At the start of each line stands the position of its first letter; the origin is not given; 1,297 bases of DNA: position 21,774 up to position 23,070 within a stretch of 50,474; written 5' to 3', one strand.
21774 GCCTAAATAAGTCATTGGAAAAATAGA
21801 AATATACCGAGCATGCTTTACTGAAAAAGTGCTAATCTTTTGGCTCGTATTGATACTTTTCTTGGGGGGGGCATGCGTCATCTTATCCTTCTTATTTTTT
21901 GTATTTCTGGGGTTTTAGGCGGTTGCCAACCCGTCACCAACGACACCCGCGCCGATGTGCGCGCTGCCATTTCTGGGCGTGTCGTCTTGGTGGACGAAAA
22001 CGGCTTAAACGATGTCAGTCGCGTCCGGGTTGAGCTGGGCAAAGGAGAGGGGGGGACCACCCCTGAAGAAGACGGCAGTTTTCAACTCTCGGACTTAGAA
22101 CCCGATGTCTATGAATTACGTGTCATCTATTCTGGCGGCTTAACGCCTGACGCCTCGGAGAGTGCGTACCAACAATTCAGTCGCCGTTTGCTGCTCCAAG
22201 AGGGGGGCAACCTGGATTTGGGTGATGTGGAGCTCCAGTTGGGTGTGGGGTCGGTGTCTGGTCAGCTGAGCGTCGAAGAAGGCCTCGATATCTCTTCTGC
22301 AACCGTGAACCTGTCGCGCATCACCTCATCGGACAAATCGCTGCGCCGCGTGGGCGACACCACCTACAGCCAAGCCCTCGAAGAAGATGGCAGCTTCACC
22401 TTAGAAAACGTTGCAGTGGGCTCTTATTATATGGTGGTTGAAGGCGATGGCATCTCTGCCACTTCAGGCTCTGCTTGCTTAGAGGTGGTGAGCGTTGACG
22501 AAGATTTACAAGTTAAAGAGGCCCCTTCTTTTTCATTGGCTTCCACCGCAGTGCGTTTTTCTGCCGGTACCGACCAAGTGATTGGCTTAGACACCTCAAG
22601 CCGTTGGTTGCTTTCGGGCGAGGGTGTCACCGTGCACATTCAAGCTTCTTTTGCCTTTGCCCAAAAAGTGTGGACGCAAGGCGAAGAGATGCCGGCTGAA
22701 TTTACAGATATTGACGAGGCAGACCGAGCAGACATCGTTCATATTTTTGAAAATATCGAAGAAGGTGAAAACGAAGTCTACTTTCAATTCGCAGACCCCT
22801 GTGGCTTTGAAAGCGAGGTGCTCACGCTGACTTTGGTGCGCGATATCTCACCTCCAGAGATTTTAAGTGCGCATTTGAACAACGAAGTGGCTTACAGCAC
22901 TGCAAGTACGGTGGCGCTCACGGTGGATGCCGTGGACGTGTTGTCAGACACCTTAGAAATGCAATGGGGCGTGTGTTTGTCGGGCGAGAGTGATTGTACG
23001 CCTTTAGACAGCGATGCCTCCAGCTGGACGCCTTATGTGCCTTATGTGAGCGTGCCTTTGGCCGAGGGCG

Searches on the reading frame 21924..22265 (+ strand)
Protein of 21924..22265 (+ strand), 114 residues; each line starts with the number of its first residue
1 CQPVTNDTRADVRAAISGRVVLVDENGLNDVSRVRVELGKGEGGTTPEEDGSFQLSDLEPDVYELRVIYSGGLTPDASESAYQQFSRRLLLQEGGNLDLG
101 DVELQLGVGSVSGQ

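Call 11: search_protein_families(library=pfam, proteins=[window:21924-22265:+], max_evalue=10)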
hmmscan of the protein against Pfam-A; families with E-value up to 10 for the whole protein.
seq(114 aa): 4 families
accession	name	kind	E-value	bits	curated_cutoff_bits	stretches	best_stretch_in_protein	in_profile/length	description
PF13620.12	CarboxypepD_reg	-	1.8e-05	25.4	32.3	1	16-74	2-61/82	Carboxypeptidase regulatory-like domain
PF13715.12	CarbopepD_reg_2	-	3.9e-05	24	32.2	1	16-71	1-54/88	CarboxypepD_reg-like domain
PF09430.16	EMC7_beta-sandw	-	0.0097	16.5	26.6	1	28-70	4-48/122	ER membrane protein complex subunit 7, beta-sandwich domain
PF17210.9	SdrD_B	-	0.16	12.6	29.7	1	27-79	20-76/112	SdrD B-like domain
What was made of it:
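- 21924..22265 (+): B head (tether plus transthyretin-like domain). PF13620 scores 25.4 bits (call 11).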

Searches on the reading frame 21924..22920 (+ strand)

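Call 74: search_protein_families(library=pfam, proteins=[window:21924-22920:+], max_evalue=0.1)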
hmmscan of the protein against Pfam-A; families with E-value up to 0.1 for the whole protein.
window:21924-22920:+ (332 aa): 6 families
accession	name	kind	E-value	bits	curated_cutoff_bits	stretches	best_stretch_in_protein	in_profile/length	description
PF13620.12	CarboxypepD_reg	-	1.3e-10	41.9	32.3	2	16-74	2-61/82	Carboxypeptidase regulatory-like domain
PF09430.16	EMC7_beta-sandw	-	9.9e-08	32.6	26.6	2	145-173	18-46/122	ER membrane protein complex subunit 7, beta-sandwich domain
PF13715.12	CarbopepD_reg_2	-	4.1e-07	30.4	32.2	1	16-71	1-54/88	CarboxypepD_reg-like domain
PF17210.9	SdrD_B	-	0.0019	18.8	29.7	0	27-79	20-76/112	SdrD B-like domain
PF14686.12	fn3_3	-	0.021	15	24.4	0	148-178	27-57/75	Polysaccharide lyase family 4, domain II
PF17802.7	SpaA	-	0.047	14.3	23.1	0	149-173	35-58/91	Prealbumin-like fold domain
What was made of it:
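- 22248..22510 (+): B: second CarboxypepD_reg-like domain (approximate bounds). Two PF13620 stretches, plus an EMC7_beta-sandw hit at mature residues 145-173 (call 74).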
